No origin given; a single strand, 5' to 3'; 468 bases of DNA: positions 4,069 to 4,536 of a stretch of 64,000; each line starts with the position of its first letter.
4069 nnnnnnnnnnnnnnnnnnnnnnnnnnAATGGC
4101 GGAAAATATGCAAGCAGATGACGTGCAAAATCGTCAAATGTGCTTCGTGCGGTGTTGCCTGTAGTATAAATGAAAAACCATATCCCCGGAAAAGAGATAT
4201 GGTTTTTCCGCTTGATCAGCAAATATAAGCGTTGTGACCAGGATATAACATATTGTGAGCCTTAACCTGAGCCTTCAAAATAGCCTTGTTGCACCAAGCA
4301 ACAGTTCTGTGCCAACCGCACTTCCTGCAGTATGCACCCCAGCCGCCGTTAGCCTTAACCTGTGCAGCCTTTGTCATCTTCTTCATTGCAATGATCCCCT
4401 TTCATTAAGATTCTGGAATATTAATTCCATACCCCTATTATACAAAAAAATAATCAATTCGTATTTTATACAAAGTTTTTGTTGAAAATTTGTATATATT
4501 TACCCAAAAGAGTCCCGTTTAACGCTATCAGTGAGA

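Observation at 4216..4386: Unannotated double-glycine peptide with a zinc-finger-like Cys/His core next to a PCAT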

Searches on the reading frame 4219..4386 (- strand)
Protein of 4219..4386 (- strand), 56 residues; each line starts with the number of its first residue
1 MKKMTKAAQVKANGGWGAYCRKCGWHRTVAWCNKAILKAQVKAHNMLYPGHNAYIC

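Call 6: search_protein_families(library=ncbifam, proteins=[window:4219-4386:-], max_evalue=1)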
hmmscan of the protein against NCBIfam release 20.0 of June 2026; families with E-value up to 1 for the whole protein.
seq(56 aa): 2 families
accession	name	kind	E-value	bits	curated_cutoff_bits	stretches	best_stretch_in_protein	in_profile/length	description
TIGR00897.2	2A0118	subfamily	0.038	12.9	375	1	6-39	267-300/401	RbtT/DalT/CsbX family MFS transporter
TIGR02174.1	CXXU_selWTH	subfamily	0.12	12.7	34.2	1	19-38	5-24/74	SelT/SelW/SelH family protein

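Call 7: search_protein_families(library=pfam, proteins=[window:4219-4386:-], max_evalue=1)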
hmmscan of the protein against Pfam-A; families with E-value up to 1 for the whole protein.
seq(56 aa): 1 family
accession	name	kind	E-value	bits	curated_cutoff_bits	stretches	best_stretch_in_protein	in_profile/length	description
PF10262.15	Rdx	-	0.0027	18.3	22.6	1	19-39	6-26/74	Rdx family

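Call 8: find_homologous_proteins(query=window:4219-4386:-, max_evalue=10)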
Query seq(56 aa) (56 aa): 3 proteins with E <= 10 among 3 candidates.
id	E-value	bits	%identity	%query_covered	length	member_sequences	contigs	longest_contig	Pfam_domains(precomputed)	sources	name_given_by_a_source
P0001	2.1e-32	127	100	100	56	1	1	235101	-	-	-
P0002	3.7e-18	82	71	100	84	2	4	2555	-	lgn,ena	-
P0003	7.0e-17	78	61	100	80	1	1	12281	-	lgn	-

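Call 11: find_encoding_contigs(protein=P0003, flank=6000)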
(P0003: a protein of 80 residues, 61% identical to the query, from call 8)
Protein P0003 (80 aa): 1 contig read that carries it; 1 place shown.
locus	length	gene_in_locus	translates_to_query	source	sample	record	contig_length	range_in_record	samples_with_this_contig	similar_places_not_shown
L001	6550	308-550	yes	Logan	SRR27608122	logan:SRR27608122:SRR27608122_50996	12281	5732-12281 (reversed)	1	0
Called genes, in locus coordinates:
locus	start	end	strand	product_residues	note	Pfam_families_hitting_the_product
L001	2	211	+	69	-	?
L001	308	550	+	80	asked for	-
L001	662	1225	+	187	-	-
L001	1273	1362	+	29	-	PF03412:Peptidase_C39 (weak)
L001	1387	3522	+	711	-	PF03412:Peptidase_C39, PF00664:ABC_membrane, PF00005:ABC_tran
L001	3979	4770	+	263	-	-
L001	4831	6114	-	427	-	PF00275:EPSP_synthase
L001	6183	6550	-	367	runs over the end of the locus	PF02153:PDH_N, PF20463:PDH_C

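Call 12: find_encoding_contigs(protein=P0002, flank=6000)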
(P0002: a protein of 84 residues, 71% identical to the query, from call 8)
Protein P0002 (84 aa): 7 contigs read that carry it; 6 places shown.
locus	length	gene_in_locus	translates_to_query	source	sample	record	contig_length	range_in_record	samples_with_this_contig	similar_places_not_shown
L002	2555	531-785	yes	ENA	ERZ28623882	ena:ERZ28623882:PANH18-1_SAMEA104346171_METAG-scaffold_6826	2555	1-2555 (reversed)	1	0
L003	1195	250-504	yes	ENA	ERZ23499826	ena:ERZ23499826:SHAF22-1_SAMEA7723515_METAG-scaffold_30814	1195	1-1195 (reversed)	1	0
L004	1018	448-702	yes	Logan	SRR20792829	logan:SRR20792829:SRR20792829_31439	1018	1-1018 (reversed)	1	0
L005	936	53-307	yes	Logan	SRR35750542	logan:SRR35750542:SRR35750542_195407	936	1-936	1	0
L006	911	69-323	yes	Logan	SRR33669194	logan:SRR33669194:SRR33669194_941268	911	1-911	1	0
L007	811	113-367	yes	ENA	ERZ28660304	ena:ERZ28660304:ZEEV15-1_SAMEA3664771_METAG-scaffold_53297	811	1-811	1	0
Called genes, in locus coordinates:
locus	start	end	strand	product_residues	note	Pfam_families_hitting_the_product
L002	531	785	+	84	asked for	-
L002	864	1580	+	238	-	-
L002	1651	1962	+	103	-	-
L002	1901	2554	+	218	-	?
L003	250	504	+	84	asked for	-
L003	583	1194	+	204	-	?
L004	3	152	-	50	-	?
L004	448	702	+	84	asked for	-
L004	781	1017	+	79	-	?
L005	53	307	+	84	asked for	-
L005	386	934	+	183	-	?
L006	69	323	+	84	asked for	-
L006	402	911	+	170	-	?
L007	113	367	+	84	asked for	-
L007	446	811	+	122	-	?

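Call 18: find_related_loci(query=A1, collection=genome_contigs, flank=8000)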
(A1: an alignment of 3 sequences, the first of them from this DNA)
Query A1 (56 aa) in genome_contigs; peptide patterns used: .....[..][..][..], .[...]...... (x = any residue, [..] = any of these).
205 stretches matched a pattern; 1 encode a relative of the query (tblastn E <= 1e-3); 1 distinct loci.
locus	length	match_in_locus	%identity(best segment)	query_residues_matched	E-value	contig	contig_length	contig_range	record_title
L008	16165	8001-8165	70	1-56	2e-23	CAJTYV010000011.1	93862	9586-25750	MAG TPA_asm: uncultured Ruminococcus sp. isolate MGBC117665 genome assembly, contig: MGBC117665.11, whole genome shotgun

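Call 21: find_related_loci(query=A1, collection=metagenome_contigs, flank=6000)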
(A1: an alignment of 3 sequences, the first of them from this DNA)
Query A1 (56 aa) in metagenome_contigs; peptide patterns used: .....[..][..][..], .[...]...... (x = any residue, [..] = any of these).
348 stretches matched a pattern, but none encodes a relative of the query by tblastn (E <= 1e-3).

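Call 29: search_protein_representatives(alignment_id=A1)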
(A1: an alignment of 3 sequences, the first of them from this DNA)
Query: 3 sequences, 56 profile positions. Proteins with E-value up to 0.001 (for the whole library): 11; up to 1e-10: 4; up to 1e-30: 0. The best 11 are listed.
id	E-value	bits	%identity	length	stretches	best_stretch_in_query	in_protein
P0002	1.1e-30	121.5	-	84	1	1-56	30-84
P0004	2.3e-20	88.4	-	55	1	1-56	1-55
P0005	2.4e-18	82.0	-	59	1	1-55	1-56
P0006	4.9e-13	65.0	-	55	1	1-56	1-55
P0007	4.5e-09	52.3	-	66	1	1-51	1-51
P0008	1.4e-08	50.7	-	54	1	1-54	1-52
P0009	1.9e-07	47.1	-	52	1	1-56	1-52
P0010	8.6e-05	38.6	-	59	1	1-53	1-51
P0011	5.6e-04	36.0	-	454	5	3-29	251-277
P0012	7.7e-04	35.5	-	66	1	1-54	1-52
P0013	9.9e-04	35.2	-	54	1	1-42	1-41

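Call 32: predict_structure(alignment_id=A1)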
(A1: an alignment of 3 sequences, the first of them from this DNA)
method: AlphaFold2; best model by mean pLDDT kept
length: 56 residues; sequences in the alignment: 3
mean_pLDDT: 83.9   pTM: 0.60
mean pLDDT of the five models: 83.9, 79.0, 77.1, 61.9, 56.2
residues with pLDDT >= 90: 26; 70-90: 20; 50-70: 9; < 50: 1
segments of 3 or more residues with pLDDT < 50: none
pLDDT, mean of each block of 10 residues (from residue 1): 63 82 90 90 93 90
secondary structure, 60 per line:
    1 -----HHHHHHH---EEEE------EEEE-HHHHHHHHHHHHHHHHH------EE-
elements in order: H6-12 E16-19 E26-29 H31-47

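Call 34: find_encoding_contigs(protein=P0013, flank=6000, max_places=3)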
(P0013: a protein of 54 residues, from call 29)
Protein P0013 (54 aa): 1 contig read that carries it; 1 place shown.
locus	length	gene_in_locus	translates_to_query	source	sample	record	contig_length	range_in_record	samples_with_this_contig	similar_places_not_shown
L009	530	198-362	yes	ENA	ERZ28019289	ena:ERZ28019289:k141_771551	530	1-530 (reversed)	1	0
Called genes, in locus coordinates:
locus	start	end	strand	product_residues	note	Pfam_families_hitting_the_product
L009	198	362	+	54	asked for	-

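Call 35: find_encoding_contigs(protein=P0004, flank=7000, max_places=3)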
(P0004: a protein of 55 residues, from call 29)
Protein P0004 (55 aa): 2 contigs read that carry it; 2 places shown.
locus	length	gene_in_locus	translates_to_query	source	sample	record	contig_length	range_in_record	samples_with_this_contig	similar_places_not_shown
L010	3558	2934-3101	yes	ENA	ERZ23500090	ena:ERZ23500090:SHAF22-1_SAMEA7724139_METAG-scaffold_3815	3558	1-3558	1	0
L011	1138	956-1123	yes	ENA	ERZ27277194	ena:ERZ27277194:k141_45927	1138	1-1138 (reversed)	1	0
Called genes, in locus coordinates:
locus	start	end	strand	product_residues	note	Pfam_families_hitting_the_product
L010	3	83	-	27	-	?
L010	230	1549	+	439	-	PF03023:MurJ, PF01554:MatE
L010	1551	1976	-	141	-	-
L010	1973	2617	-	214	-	PF02368:Big_2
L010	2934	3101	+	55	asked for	-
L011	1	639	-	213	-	?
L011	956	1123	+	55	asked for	-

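Call 36: find_encoding_contigs(protein=P0005, flank=7000, max_places=3)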
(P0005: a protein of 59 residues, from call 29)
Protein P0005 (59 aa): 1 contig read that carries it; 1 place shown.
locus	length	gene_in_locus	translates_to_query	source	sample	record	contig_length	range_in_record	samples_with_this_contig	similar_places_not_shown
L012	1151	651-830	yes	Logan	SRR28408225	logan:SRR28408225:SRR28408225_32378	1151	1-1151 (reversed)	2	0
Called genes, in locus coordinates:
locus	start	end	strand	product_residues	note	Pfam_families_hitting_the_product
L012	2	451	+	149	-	?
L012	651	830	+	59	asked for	-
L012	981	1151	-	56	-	?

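Call 37: find_encoding_contigs(protein=P0006, flank=7000, max_places=3)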
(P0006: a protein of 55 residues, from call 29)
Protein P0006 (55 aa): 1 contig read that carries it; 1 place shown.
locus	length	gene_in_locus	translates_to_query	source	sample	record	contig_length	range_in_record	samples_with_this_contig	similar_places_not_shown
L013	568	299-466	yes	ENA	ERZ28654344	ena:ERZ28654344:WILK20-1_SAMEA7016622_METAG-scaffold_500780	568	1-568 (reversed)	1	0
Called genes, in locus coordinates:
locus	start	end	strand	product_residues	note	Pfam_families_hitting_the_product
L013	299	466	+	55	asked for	-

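Call 38: find_encoding_contigs(protein=P0007, flank=7000, max_places=3)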
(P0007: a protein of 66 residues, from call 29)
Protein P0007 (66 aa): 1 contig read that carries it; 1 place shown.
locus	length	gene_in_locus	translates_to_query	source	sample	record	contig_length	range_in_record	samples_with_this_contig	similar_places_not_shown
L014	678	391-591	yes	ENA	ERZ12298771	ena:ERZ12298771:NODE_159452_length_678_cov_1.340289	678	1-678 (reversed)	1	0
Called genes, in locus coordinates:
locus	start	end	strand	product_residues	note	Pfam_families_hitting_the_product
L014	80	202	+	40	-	-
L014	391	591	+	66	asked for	-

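Call 43: find_homologous_proteins(query=A3, max_evalue=0.01)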
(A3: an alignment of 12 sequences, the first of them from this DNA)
Query A3 (12 sequences) (56 aa, profile of the alignment): 17 proteins with E <= 0.01 among 28 candidates.
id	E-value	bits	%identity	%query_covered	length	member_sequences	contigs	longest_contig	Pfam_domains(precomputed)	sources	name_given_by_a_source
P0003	7.8e-25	105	61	100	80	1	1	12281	-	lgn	-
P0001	2.5e-24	103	100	100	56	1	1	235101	-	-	-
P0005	5.2e-22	96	47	100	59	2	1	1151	-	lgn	-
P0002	1.4e-21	94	71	100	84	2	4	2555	-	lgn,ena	-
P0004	2.1e-21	94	52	100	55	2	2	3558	-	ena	-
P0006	1.9e-20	90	50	100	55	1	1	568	-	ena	-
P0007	2.9e-18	84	51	91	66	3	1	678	-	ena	-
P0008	5.0e-17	80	52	96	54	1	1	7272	-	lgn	-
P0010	8.0e-17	79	40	95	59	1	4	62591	-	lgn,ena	-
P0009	4.4e-15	73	48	100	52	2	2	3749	-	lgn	-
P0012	1.5e-13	68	40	96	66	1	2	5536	-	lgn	-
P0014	3.5e-9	54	51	75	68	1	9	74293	-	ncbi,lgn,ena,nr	ncbi:MAG: hypothetical protein J6C01_05250 [Lachnospiraceae bacterium]|nr:hypothetical protein [Lach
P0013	2.2e-8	52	45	77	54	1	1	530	-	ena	-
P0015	3.5e-7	48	43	77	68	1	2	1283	-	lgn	-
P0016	2.3e-4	39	54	43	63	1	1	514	-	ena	-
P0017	2.9e-3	35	43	52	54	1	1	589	-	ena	-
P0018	5.3e-3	35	80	27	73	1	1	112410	-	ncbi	-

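Call 46: find_encoding_contigs(protein=P0010, flank=8000, max_places=2)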
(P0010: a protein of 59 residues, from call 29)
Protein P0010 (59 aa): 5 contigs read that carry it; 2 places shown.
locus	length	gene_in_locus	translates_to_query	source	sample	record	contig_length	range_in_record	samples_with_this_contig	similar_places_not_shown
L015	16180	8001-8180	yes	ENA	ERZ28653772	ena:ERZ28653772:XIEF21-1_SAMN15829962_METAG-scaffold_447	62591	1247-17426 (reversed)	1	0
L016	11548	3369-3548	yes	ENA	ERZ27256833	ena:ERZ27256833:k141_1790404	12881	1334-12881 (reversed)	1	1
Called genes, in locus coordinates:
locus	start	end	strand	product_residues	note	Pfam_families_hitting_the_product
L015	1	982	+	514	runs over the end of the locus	PF00474:SSF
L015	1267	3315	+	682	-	-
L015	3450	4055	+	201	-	-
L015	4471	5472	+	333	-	PF06970:RepA_N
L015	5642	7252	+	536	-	-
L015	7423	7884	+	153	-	-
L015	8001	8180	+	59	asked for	-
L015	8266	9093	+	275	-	-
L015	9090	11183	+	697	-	PF03412:Peptidase_C39, PF13529:Peptidase_C39_2 (faint), PF00664:ABC_membrane, PF02463:SMC_N (weak), PF00005:ABC_tran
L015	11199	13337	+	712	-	PF01547:SBP_bac_1, PF13416:SBP_bac_8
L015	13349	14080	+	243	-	PF00005:ABC_tran, PF13304:AAA_21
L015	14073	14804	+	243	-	-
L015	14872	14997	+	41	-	-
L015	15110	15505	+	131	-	-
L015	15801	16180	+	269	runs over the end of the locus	PF18863:AbiJ_NTD4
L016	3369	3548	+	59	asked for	-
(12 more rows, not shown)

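Call 47: find_encoding_contigs(protein=P0014, flank=8000, max_places=2)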
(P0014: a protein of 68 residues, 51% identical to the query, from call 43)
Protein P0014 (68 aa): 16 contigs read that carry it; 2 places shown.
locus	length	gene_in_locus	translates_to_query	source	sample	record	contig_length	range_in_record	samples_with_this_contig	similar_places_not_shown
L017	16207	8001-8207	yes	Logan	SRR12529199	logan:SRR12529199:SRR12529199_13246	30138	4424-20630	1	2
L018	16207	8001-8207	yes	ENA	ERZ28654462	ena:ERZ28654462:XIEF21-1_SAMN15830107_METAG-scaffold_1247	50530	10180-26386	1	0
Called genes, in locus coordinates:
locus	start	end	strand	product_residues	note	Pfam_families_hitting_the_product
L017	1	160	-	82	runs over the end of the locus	-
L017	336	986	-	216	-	-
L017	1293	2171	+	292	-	PF00288:GHMP_kinases_N, PF08544:GHMP_kinases_C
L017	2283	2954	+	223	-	PF00392:GntR, PF07729:FCD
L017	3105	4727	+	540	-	PF03323:GerA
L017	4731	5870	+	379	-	PF03845:Spore_permease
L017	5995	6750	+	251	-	PF25198:Spore_GerAC_N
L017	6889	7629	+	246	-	PF00072:Response_reg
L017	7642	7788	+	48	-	-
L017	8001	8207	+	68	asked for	-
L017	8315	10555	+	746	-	PF01547:SBP_bac_1 (weak), PF13416:SBP_bac_8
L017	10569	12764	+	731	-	PF03412:Peptidase_C39, PF00664:ABC_membrane, PF00005:ABC_tran, PF13401:AAA_22 (faint), PF02463:SMC_N, PF09818:ABC_ATPase (weak)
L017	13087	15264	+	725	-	PF01547:SBP_bac_1 (weak), PF13416:SBP_bac_8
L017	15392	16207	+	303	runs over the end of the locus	PF00528:BPD_transp_1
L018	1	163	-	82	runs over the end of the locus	-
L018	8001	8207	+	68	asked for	-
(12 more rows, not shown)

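Call 48: find_encoding_contigs(protein=P0008, flank=8000, max_places=2)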
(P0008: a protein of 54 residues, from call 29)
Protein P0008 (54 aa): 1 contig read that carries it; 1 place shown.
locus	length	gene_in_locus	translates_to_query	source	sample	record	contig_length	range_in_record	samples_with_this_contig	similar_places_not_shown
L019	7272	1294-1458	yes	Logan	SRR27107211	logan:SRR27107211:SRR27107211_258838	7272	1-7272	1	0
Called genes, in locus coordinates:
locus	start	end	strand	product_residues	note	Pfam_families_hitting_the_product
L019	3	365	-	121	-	?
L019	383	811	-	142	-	PF00572:Ribosomal_L13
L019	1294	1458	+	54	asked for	-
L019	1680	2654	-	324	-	PF03976:PPK2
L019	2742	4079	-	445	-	PF01276:OKR_DC_1, PF00266:Aminotran_5 (weak), PF05889:SepSecS (weak), PF03711:OKR_DC_1_C (weak)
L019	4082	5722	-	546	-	PF00150:Cellulase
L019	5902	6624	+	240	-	PF20260:PUA_4 (weak), PF04452:Methyltrans_RNA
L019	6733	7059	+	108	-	-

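Call 50: search_solved_structures(query=A3, max_evalue=10, show_alignments=3)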
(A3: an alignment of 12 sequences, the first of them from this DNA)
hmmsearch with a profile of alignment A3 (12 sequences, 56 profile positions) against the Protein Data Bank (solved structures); distinct sequences matched with E-value up to 10: 8.
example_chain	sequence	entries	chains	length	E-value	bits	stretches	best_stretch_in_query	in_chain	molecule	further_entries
2p0g_A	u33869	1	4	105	0.34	14.3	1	18-40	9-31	Selenoprotein W-related protein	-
6tlx_A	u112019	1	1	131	1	12.8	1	15-34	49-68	Protein kinase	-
9v1j_sC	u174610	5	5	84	1.6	12.2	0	19-44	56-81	Small ribosomal subunit protein eS27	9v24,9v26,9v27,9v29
9v21_sC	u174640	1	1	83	1.7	12.1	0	19-44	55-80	Small ribosomal subunit protein eS27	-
2yt9_A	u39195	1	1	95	4.3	10.8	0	18-37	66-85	zinc finger-containing protein 1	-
4dhx_B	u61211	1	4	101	4.4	10.8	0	22-45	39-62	Enhancer of yellow 2 transcription factor homolog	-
2n25_A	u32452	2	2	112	5.4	10.5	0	20-38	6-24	Zinc finger and BTB domain-containing protein 17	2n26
7aor_at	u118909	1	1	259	8.3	9.9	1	16-33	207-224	mS66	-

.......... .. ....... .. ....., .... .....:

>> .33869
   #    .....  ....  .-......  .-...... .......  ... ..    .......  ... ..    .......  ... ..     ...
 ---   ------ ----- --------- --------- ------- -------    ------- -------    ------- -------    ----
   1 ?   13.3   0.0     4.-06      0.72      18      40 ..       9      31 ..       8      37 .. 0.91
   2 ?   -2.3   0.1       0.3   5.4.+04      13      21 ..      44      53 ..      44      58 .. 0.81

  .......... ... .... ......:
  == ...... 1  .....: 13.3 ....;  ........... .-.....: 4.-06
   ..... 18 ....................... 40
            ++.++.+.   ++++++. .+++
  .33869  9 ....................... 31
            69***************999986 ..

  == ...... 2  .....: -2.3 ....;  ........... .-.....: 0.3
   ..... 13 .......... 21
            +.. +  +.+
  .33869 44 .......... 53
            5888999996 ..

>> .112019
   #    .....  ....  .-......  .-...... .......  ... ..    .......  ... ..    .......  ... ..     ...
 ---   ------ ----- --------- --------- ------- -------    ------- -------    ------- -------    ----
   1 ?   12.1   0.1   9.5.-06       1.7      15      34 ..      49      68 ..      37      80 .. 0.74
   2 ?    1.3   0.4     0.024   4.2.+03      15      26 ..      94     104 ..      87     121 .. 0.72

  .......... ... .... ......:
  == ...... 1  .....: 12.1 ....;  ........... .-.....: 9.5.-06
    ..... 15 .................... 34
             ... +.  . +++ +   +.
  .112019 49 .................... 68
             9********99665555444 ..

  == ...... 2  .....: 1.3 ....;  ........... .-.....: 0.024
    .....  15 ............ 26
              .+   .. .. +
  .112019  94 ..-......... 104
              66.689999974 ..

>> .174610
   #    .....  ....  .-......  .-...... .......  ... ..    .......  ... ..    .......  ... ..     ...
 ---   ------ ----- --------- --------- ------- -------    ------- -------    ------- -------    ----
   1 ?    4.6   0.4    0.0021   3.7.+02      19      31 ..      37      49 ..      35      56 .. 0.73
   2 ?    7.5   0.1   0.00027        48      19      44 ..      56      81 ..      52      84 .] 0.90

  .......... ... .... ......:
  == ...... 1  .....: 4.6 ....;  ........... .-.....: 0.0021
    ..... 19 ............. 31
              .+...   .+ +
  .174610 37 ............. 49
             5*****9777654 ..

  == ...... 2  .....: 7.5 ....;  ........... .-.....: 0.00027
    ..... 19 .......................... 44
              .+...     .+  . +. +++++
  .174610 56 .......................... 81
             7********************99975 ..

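Call 51: fold_search(model_id=the predicted structure, library=pdb)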
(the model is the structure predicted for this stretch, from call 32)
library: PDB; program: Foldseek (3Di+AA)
matches with E <= 10: 75; with E <= 0.001: 0
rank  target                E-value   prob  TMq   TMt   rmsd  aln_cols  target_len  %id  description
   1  6xtx_7                3.9e+00  0.09  0.36  0.04   6.4        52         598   12  CryoEM structure of human CMG bound to ATPgammaS and DNA (released 2020-05-27)
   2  8zwc_A                3.9e+00  0.05  0.27  0.05   7.2        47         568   17  Cryo-EM Structure of the BLOC-3 complex (released 2025-12-17)
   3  1pyu_D                4.1e+00  0.08  0.35  0.23   7.2        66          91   11  Processed Aspartate Decarboxylase Mutant with Ser25 mutated to Cys (released 2003-11-18)
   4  5xu8_A                4.1e+00  0.06  0.22  0.06   5.2        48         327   12  Crystal structure of human USP2 in complex with ubiquitin and 6-thioguanine (released 2018-02-28)
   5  9ny4_K                4.4e+00  0.10  0.25  0.05   0.8        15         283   27  USP21 bound to H2AK119ub nucleosome (released 2025-09-24)
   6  4aon_B                4.4e+00  0.07  0.35  0.21   7.4        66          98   12  Conformational dynamics of aspartate alpha-decarboxylase active site revealed by protein-ligand complexes: 1-methyl-L- (released 2012-10-31)
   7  1u3e_M                4.4e+00  0.06  0.31  0.13   7.9        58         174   12  DNA binding and cleavage by the HNH homing endonuclease I-HmuI (released 2004-08-31)
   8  5vmd_B                4.7e+00  0.04  0.28  0.23  10.5        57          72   12  Crystal structure of UBR-box from UBR6 in a domain-swapping conformation (released 2017-07-12)
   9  3v6e_A                4.7e+00  0.04  0.21  0.04   3.1        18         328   33  Crystal Structure of USP2 and a mutant form of Ubiquitin (released 2012-12-19)
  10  4aok_B                5.0e+00  0.06  0.35  0.21   7.4        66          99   12  Conformational dynamics of aspartate alpha-decarboxylase active site revealed by protein-ligand complexes: 1-methyl-L- (released 2012-10-31)
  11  3h25_A                5.3e+00  0.08  0.43  0.17   5.2        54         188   22  Crystal structure of the catalytic domain of primase Repb' in complex with initiator DNA (released 2009-04-28)
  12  5ls7_D                5.3e+00  0.08  0.35  0.21   6.3        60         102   10  Complex of wild type E. coli alpha aspartate decarboxylase with its processing factor PanZ (released 2017-09-13)
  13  8rig_7                5.3e+00  0.07  0.25  0.02   1.2        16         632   19  Cryo-EM structure of an MCM helicase single hexamer loaded onto dsDNA. (released 2025-01-01)
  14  1pyq_B                5.3e+00  0.05  0.25  0.13   4.7        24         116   17  Unprocessed Aspartate Decarboxylase Mutant, with Alanine inserted at position 24 (released 2003-11-18)
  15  4aok_E                5.3e+00  0.04  0.25  0.16   4.7        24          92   17  Conformational dynamics of aspartate alpha-decarboxylase active site revealed by protein-ligand complexes: 1-methyl-L- (released 2012-10-31)
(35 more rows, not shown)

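Call 52: search_protein_families(library=pfam, alignment_id=A3, max_evalue=1)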
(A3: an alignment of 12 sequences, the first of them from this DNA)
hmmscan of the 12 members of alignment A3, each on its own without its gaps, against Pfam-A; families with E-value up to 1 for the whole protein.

A. member 1, seq(56 aa): 1 family
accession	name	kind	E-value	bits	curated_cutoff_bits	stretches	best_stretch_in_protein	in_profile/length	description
PF10262.15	Rdx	-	0.0027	18.3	22.6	1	19-39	6-26/74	Rdx family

B. families by the number of members that match (of 12 scanned): 9 families
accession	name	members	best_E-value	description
PF10262.15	Rdx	2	0.0027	Rdx family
PF09526.16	DUF2387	1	0.016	Probable metal-binding protein (DUF2387)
PF17003.11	Actin_micro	1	0.016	Putative actin-like family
PF13717.11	Zn_ribbon_4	1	0.054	zinc-ribbon domain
PF14319.11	Zn_Tnp_IS91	1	0.07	Transposase zinc-binding domain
PF10163.14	EnY2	1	0.078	Transcription factor e(y)2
PF25214.1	HVO_B0008_N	1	0.088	HVO_B0008 N-terminal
PF04959.19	ARS2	1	0.1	Arsenite-resistance protein 2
PF13909.12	zf-H2C2_5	1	0.11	C2H2-type zinc-finger domain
